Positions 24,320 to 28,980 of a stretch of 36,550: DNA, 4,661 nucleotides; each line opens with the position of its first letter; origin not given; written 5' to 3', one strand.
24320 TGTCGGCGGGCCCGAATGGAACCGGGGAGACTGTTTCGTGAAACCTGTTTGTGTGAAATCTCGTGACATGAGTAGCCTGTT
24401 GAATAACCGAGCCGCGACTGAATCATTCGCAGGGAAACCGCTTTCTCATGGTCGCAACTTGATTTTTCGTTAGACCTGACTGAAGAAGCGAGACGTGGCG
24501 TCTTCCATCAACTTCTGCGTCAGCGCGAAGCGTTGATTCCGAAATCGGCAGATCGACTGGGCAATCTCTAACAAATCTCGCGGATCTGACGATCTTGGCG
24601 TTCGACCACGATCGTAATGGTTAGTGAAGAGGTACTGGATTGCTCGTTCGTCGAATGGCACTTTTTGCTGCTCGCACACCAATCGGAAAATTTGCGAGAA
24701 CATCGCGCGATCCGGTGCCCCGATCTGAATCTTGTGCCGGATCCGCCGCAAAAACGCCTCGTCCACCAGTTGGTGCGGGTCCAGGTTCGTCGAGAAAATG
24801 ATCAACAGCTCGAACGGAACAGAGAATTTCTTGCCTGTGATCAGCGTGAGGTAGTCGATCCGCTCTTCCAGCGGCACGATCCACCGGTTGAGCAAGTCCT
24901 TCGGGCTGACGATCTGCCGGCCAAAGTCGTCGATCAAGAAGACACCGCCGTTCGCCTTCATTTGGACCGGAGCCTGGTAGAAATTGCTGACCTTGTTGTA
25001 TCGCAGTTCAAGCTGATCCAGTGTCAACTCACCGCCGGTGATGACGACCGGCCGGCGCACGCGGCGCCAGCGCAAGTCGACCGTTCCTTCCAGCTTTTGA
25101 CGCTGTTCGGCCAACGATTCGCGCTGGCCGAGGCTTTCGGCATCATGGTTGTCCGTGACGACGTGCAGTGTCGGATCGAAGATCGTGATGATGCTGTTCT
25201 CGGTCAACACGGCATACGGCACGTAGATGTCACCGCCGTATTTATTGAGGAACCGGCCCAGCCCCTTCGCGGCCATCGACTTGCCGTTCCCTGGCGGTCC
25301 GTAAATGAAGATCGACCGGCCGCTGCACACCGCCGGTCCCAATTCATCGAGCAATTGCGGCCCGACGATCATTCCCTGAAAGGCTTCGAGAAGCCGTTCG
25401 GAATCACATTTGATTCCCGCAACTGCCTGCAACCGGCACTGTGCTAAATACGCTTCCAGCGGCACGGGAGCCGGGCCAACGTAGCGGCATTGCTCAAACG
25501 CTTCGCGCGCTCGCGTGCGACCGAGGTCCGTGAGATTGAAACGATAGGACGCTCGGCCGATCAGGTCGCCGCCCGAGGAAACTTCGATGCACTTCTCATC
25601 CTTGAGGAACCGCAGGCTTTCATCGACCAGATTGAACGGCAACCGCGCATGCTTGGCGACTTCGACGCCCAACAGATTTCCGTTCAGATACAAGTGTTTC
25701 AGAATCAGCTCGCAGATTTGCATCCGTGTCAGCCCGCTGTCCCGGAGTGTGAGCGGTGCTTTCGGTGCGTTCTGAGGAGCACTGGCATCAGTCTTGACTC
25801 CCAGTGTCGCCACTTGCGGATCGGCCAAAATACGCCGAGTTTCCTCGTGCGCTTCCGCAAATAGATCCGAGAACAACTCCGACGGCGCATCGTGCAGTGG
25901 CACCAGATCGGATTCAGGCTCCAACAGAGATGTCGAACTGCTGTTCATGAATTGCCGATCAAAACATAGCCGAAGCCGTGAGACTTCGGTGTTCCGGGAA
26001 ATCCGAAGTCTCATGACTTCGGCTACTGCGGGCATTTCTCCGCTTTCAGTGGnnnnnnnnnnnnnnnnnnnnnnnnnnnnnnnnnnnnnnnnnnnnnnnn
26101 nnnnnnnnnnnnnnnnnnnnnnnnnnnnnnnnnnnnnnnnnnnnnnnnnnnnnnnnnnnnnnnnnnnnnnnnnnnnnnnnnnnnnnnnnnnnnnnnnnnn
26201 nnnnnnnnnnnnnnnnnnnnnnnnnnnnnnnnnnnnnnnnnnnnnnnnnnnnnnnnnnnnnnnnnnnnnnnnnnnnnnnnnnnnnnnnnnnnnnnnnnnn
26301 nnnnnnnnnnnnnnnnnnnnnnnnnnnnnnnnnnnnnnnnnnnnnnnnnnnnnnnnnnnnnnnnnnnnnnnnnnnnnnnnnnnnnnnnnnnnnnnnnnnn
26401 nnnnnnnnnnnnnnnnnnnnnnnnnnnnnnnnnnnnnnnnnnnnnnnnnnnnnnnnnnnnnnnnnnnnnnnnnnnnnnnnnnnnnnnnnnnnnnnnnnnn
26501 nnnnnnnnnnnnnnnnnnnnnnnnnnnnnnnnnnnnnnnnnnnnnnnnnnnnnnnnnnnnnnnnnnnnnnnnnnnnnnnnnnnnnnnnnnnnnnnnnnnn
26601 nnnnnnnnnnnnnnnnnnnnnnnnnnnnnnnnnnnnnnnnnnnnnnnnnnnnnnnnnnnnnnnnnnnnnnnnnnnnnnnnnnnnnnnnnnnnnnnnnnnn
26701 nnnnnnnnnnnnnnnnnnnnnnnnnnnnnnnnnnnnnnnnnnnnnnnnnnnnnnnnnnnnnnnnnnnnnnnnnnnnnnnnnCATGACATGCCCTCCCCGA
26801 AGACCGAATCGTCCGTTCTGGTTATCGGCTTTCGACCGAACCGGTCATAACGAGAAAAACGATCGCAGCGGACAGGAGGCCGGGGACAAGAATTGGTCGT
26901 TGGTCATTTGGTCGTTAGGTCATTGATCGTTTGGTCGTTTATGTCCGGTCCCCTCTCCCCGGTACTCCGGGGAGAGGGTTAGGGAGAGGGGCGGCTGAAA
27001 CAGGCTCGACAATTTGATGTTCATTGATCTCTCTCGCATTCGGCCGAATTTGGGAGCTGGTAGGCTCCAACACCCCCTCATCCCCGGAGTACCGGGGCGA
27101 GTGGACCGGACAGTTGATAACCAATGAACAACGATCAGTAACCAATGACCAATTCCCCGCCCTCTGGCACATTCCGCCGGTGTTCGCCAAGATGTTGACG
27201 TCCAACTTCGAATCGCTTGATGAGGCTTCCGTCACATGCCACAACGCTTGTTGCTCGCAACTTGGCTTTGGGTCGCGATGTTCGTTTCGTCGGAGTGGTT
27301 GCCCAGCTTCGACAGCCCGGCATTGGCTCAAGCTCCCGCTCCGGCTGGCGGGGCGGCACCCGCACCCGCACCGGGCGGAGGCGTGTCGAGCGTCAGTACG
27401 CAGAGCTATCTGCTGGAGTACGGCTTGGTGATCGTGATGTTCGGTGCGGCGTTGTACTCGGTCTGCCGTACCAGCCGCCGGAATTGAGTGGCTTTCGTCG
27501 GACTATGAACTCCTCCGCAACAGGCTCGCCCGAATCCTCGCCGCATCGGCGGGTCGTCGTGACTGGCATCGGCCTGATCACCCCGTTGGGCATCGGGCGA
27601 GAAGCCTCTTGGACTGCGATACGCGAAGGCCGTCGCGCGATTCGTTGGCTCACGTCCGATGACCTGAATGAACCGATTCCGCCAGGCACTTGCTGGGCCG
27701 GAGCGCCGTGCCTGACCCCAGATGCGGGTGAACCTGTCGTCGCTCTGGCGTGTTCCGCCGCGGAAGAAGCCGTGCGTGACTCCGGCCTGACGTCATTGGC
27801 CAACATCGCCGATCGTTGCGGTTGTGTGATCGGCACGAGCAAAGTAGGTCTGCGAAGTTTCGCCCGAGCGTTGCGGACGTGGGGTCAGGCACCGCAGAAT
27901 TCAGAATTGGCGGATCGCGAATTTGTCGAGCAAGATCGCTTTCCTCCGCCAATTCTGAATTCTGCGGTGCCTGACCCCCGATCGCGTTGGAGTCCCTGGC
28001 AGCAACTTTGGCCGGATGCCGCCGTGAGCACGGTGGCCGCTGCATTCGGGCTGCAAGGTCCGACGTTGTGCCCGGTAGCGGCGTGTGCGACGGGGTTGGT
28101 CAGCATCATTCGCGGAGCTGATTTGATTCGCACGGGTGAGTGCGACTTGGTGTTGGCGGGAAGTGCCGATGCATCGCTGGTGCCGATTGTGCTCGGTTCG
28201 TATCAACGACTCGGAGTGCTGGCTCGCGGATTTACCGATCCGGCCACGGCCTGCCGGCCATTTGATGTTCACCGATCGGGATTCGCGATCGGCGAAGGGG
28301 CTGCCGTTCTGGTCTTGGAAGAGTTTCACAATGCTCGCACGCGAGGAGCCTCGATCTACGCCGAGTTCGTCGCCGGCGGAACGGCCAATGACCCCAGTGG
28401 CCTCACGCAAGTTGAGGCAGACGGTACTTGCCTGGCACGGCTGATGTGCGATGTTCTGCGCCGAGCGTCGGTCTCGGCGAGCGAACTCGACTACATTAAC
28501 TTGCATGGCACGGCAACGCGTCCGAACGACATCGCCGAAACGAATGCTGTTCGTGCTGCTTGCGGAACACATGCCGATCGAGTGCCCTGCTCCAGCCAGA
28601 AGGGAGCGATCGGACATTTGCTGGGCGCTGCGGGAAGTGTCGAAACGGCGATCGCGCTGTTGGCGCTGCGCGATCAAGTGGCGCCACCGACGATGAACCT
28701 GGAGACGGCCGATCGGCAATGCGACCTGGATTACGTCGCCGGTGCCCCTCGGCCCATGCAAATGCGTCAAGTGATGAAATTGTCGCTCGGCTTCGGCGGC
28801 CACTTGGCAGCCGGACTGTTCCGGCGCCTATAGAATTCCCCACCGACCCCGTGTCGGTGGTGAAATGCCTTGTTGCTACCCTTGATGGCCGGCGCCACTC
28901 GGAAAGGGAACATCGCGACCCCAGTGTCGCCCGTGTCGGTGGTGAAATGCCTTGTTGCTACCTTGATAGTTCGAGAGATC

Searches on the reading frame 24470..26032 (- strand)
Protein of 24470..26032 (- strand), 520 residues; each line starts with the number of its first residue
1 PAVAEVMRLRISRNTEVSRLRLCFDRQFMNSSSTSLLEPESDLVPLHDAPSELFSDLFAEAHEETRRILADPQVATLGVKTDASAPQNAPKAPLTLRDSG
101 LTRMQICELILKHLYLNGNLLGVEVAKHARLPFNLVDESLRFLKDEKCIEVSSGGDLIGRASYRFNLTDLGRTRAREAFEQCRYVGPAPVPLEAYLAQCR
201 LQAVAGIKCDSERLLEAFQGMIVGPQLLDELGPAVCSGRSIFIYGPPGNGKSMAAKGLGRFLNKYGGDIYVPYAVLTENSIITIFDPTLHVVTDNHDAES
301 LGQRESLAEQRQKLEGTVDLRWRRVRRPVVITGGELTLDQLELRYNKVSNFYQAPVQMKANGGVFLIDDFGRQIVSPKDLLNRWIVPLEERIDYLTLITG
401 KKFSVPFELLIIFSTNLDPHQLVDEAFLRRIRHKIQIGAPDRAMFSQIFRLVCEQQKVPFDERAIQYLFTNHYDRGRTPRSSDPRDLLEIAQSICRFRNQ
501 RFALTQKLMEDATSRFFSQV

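Call 47: search_protein_families(library=pfam, proteins=[window:24470-26032:-], max_evalue=0.001)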
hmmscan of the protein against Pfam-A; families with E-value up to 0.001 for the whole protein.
window:24470-26032:- (520 aa): 1 family
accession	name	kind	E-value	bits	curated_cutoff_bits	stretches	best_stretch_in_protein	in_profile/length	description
PF13191.12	AAA_16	-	2.3e-05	25.4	32.6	1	226-373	11-144/167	AAA ATPase domain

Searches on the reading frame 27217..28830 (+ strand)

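Call 47: search_protein_families(library=pfam, proteins=[window:27217-28830:+], max_evalue=0.001)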
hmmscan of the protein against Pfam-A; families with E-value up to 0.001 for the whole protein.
window:27217-28830:+ (538 aa): 2 families
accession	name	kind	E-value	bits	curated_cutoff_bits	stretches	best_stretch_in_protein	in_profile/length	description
PF00109.32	ketoacyl-synt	-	9.5e-33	114.3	20.8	1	111-370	2-249/252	Beta-ketoacyl synthase, N-terminal domain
PF02801.28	Ketoacyl-synt_C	-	5e-26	91.5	20.8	1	381-496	1-119/119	Beta-ketoacyl synthase, C-terminal domain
